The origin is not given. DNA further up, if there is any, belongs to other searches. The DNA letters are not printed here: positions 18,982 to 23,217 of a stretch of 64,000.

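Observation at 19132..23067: Bacteroidota-style 1311-aa repeat lipoprotein inserted in an alphaproteobacterial core region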

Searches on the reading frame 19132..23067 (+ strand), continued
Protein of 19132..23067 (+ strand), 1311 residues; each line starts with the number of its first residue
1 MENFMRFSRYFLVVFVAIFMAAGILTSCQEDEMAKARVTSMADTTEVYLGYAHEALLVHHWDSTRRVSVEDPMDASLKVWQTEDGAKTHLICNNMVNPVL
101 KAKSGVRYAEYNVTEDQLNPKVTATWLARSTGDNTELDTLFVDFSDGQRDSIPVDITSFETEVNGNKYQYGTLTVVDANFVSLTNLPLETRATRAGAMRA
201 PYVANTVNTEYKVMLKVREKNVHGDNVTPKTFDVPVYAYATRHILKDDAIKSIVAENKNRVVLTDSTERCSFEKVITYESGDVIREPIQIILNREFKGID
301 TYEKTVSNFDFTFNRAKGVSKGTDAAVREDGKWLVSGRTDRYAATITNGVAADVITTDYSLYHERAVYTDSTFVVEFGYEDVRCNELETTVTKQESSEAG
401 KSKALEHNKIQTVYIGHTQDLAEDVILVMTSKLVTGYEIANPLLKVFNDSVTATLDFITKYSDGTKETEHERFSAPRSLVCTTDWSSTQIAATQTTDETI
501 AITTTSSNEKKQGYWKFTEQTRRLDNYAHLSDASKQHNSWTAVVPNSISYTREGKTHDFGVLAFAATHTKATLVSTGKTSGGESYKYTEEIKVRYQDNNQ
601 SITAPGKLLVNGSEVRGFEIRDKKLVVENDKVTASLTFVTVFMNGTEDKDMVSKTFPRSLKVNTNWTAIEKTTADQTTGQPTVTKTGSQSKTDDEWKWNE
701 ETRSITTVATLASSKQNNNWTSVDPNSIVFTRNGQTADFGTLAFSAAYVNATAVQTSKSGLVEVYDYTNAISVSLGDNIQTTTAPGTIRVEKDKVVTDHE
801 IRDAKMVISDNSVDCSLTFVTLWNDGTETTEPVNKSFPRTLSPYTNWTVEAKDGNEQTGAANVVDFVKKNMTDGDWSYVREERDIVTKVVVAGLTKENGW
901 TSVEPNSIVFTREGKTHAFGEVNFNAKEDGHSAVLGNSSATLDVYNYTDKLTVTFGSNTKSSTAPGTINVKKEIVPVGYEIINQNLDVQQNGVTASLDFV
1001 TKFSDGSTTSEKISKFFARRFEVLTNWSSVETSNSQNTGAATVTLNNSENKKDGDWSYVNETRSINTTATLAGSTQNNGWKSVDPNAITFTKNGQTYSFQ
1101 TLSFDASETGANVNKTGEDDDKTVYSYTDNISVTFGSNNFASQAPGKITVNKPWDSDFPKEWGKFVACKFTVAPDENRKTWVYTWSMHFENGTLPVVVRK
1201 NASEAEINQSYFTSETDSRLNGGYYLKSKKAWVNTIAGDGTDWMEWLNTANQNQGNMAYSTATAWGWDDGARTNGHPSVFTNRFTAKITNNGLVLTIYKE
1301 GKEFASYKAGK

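Call 61: find_homologous_proteins(query=P0185, max_evalue=0.00001)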
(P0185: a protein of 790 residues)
Query P0185 (790 aa): 37 proteins with E <= 0.00001 among 8000 candidates.
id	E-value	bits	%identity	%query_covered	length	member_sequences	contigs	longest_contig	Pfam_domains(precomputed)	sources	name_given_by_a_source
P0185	0.0e+0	1748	100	100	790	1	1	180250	-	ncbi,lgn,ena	-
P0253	0.0e+0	1565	90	100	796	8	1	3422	-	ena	-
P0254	0.0e+0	1167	69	100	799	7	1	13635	-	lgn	-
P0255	0.0e+0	1134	67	100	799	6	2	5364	-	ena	-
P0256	0.0e+0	1123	43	94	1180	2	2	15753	-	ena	-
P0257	0.0e+0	1107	66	98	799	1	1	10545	-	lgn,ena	-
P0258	0.0e+0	1107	65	100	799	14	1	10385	-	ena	-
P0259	0.0e+0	1092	41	94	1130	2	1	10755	-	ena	-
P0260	0.0e+0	1074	64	98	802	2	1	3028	-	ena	-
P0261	0.0e+0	1070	64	98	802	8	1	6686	-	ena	-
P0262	0.0e+0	1067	63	97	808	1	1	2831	-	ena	-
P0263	5.0e-291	985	50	96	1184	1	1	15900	-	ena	-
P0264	1.7e-266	904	56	98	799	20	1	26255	-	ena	-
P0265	9.1e-266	902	51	94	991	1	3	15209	-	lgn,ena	-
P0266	1.2e-265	902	56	97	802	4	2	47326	-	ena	-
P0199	9.1e-199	680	46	99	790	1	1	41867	-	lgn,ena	-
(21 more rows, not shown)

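Call 62: find_related_loci(query=P0179, collection=metagenome_contigs, flank=10000)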
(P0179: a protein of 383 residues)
Query P0179 (383 aa) in metagenome_contigs; peptide patterns used: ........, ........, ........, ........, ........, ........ (x = any residue, [..] = any of these).
127 stretches matched a pattern; 1 encode a relative of the query (tblastn E <= 1e-3); 1 distinct loci.
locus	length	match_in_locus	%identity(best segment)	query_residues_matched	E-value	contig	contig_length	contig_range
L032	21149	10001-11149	99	1-383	0e+0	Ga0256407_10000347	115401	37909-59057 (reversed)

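Call 63: find_encoding_contigs(protein=P0185, flank=10000, max_places=2)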
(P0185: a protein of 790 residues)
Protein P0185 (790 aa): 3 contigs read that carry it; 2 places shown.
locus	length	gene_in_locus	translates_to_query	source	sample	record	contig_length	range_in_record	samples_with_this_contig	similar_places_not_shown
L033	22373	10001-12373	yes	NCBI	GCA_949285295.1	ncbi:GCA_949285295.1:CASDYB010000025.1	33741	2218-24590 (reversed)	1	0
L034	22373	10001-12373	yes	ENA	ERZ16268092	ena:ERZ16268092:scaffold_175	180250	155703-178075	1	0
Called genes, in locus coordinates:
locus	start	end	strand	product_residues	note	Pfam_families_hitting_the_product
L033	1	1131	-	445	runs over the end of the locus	PF00749:tRNA-synt_1c, PF19269:Anticodon_2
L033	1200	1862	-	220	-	PF05494:MlaC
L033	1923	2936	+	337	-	PF00497:SBP_bac_3 (weak)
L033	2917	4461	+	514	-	PF13231:PMT_2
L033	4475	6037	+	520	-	PF01266:DAO (faint), PF01593:Amino_oxidase, PF12831:FAD_oxidored (faint), PF13450:NAD_binding_8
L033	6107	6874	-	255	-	-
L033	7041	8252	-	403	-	PF00162:PGK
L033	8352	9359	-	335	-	PF00044:Gp_dh_N, PF02800:Gp_dh_C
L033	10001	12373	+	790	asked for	-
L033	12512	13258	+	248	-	-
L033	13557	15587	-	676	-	PF08323:Glyco_transf_5, PF20706:GT4-conflict, PF00534:Glycos_transf_1, PF13692:Glyco_trans_1_4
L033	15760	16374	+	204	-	PF01025:GrpE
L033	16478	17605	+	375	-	PF03739:LptF_LptG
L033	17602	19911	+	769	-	PF19838:LptD_2 (weak), PF04453:LptD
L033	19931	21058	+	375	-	PF09312:SurA_N, PF13623:SurA_N_2 (weak), PF13624:SurA_N_3, PF13145:Rotamase_2 (weak), PF13616:Rotamase_3, PF00639:Rotamase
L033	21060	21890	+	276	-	PF00398:RrnaAD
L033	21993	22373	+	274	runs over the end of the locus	-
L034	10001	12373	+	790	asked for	-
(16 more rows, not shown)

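Call 65: search_protein_families(library=pfam, proteins=[L032:1278-2663:+, L032:4369-6837:+, L032:6843-8612:+, L032:12870-14831:-, L032:14852-15976:-, L032:16036-17253:-, L032:17961-20555:-, L032:234-1268:+, L032:3439-4362:+], max_evalue=0.00001)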
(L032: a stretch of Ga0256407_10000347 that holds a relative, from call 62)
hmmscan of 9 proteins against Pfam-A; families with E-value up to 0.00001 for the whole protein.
L032:1278-2663:+ (461 aa): 2 families
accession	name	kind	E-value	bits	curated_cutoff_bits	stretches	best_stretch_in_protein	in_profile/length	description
PF03331.19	LpxC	-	9.3e-86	288.1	27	1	4-296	1-265/268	UDP-3-O-acyl N-acetylglycosamine deacetylase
PF07977.19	FabA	-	1.3e-30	106.3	23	1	328-451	1-137/138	FabA-like domain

L032:4369-6837:+ (822 aa): 2 families
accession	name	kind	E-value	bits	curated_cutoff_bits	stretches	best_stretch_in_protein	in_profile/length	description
PF00912.28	Transgly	-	1.2e-52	178.4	27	1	84-270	2-177/178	Transglycosylase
PF00905.27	Transpeptidase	-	2e-24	86.8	22.1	1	445-692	2-266/299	Penicillin binding protein transpeptidase domain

L032:6843-8612:+ (589 aa): 4 families
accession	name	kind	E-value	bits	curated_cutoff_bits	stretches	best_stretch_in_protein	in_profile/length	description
PF05970.20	PIF1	-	4.5e-31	108.6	25.9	1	22-223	17-219/223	PIF1-like helicase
PF13245.12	AAA_19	-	6.9e-13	49.4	25.1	1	22-164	6-132/134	AAA domain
PF13604.12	AAA_30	-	3.1e-11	43.8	27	1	21-165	12-132/191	AAA domain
PF02689.20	Herpes_Helicase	-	2.7e-07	29.4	27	0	378-430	723-776/808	Helicase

L032:12870-14831:- (653 aa): 2 families
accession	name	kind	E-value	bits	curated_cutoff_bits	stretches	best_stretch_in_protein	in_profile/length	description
PF02540.23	NAD_synthase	-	1.7e-29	103.1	21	1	348-515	6-166/242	NAD synthase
PF00795.27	CN_hydrolase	-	3.5e-22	79.4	23.2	1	8-279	2-255/256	Carbon-nitrogen hydrolase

L032:14852-15976:- (374 aa): 2 families
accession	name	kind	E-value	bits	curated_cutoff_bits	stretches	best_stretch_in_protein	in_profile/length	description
PF09640.15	DUF2027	-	8.8e-66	220.7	25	1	98-251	1-154/156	Domain of unknown function (DUF2027)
PF01713.27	Smr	-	3.9e-07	30.6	25.7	1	312-373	14-76/77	Smr domain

L032:16036-17253:- (405 aa): 1 family
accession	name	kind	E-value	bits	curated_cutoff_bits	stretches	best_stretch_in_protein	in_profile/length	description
PF02547.20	Queuosine_synth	-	4.3e-96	322.3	25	1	11-403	2-322/322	Queuosine biosynthesis protein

L032:17961-20555:- (864 aa): 4 families
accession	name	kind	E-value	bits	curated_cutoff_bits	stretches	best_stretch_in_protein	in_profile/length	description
PF13584.12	BatD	-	7.5e-43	145.5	24.1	2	46-145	3-92/92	BatD DUF11 like domain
PF07719.23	TPR_2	-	2.2e-08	34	27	0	669-701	2-34/34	Tetratricopeptide repeat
PF13414.12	TPR_11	-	3.7e-07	30.2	26.8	0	643-681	2-41/42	TPR repeat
PF00515.34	TPR_1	-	3.2e-06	27.2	27.8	1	669-701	2-34/34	Tetratricopeptide repeat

L032:234-1268:+ (344 aa): 5 families
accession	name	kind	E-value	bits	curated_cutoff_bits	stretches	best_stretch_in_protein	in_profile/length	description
PF00132.30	Hexapep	-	8.2e-30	101.7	27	2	128-161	1-34/36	Bacterial transferase hexapeptide (six repeats)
PF04613.19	LpxD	-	1.2e-21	76.7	30.8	1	22-89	2-69/70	UDP-3-O-[3-hydroxymyristoyl] glucosamine N-acyltransferase, LpxD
PF25084.1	LbH_EIF2B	-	1.1e-16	61.2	54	1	97-181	14-95/105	EIF2B subunit epsilon LbH domain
PF14602.12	Hexapep_2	-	9.3e-09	35.3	27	0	112-138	3-27/34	Hexapeptide repeat of succinyl-transferase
PF25087.1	GMPPB_C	-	1.4e-06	28.3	39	0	106-139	6-39/110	GMPPB C-terminal domain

L032:3439-4362:+ (307 aa): 2 families
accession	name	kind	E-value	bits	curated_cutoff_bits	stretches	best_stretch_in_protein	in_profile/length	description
PF01715.23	IPPT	-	6.2e-75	252.4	23.6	1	37-278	1-243/243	IPP transferase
PF01745.22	IPT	-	3.1e-09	37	20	1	4-107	3-104/233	Isopentenyl transferase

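Call 68: find_related_loci(query=P0124, collection=viral_contigs, flank=8000)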
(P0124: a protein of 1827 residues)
Query P0124 (1827 aa) in viral_contigs; peptide patterns used: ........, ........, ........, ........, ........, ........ (x = any residue, [..] = any of these).
2 stretches matched a pattern, but none encodes a relative of the query by tblastn (E <= 1e-3).

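Call 74: search_protein_families(library=phrogs, proteins=[P0110, P0124, P0136, P0152, P0099], max_evalue=0.001)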
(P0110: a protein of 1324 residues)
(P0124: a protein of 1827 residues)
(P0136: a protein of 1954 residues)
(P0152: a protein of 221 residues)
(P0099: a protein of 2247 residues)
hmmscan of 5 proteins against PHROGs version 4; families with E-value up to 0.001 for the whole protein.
P0110 (1324 aa): 0 families

P0124 (1827 aa): 1 family
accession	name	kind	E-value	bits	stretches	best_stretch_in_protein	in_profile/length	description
phrog_24956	-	unknown function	1.6e-21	77.8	1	1643-1819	113-274/279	-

P0136 (1954 aa): 2 families
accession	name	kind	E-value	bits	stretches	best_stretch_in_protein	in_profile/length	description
phrog_24956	-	unknown function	6.9e-09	36.3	1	189-290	156-246/279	-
phrog_15647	-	head and packaging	4.6e-06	27.3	1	5-72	3-76/191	virion structural protein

P0152 (221 aa): 0 families

P0099 (2247 aa): 0 families
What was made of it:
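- It also recurs in proteins with PHROG hits, one of them to a virion structural protein family (call 74).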

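Call 104: search_solved_structures(query=A4, max_evalue=1)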
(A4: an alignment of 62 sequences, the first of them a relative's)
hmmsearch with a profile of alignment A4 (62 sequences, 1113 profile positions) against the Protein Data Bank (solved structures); distinct sequences matched with E-value up to 1: 0.
